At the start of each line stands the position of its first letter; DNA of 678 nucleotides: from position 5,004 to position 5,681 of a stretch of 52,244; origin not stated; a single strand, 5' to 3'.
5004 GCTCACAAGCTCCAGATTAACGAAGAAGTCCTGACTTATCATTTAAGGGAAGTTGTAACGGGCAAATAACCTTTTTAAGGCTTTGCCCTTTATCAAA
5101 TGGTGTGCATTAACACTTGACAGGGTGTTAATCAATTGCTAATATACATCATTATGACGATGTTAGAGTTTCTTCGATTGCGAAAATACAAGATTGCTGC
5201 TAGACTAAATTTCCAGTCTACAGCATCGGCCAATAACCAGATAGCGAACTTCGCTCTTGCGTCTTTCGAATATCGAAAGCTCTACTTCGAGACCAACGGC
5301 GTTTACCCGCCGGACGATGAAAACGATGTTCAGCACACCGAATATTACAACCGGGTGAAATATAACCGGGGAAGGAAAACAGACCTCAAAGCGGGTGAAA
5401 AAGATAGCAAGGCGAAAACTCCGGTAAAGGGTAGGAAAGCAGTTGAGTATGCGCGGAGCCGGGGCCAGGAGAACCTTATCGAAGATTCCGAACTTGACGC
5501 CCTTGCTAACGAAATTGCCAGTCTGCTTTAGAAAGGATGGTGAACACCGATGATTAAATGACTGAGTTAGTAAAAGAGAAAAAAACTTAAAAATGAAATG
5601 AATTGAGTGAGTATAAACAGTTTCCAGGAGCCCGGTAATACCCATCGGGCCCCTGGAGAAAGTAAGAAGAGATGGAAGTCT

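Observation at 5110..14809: Six near-identical 22-bp operator-over-promoter sites dispersed across the early arm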

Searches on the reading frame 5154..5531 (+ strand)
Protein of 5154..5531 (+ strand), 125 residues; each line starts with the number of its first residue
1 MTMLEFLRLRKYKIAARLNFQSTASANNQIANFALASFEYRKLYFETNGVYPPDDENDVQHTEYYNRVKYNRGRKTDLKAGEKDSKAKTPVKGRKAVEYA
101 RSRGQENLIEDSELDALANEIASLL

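Call 11: search_protein_families(library=pfam, proteins=[window:5154-5531:+], max_evalue=0.01)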
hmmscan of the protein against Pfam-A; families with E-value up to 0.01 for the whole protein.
window:5154-5531:+ (125 aa): 0 families

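Call 36: search_protein_families(library=phrogs, proteins=[window:5154-5531:+], max_evalue=0.01)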
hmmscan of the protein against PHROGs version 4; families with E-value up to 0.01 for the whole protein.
window:5154-5531:+ (125 aa): 0 families

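Call 72: search_solved_structures(query=A2, max_evalue=5)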
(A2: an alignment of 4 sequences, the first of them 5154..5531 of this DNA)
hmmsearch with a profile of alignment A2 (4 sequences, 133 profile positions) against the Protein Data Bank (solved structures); distinct sequences matched with E-value up to 5: 2.
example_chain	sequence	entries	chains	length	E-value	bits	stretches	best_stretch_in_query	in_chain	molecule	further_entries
7sgy_A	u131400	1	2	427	1.1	12.3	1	51-124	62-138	Bibenzyl synthase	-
2lwf_A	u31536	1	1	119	1.6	11.8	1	34-56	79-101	Monothiol glutaredoxin-S16, chloroplastic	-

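Call 88: predict_structure(protein=window:5154-5531:+)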
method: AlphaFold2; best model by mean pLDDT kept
length: 125 residues; sequences in the alignment: 1
mean_pLDDT: 60.0   pTM: 0.30
mean pLDDT of the five models: 60.0, 58.0, 51.3, 49.1, 44.5
residues with pLDDT >= 90: 0; 70-90: 38; 50-70: 45; < 50: 42
segments of 3 or more residues with pLDDT < 50: 56-84, 86-88, 98-100, 103-106
pLDDT, mean of each block of 10 residues (from residue 1): 81 67 70 76 76 54 46 45 47 50 51 60 57
secondary structure, 60 per line:
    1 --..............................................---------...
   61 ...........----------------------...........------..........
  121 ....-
elements in order: H3-48 H58-71 H94-104 H111-124
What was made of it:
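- Tried and rejected: It has no Pfam, PHROG or PDB hit, and its AF2 model is poor (calls 11, 36, 72, 88).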
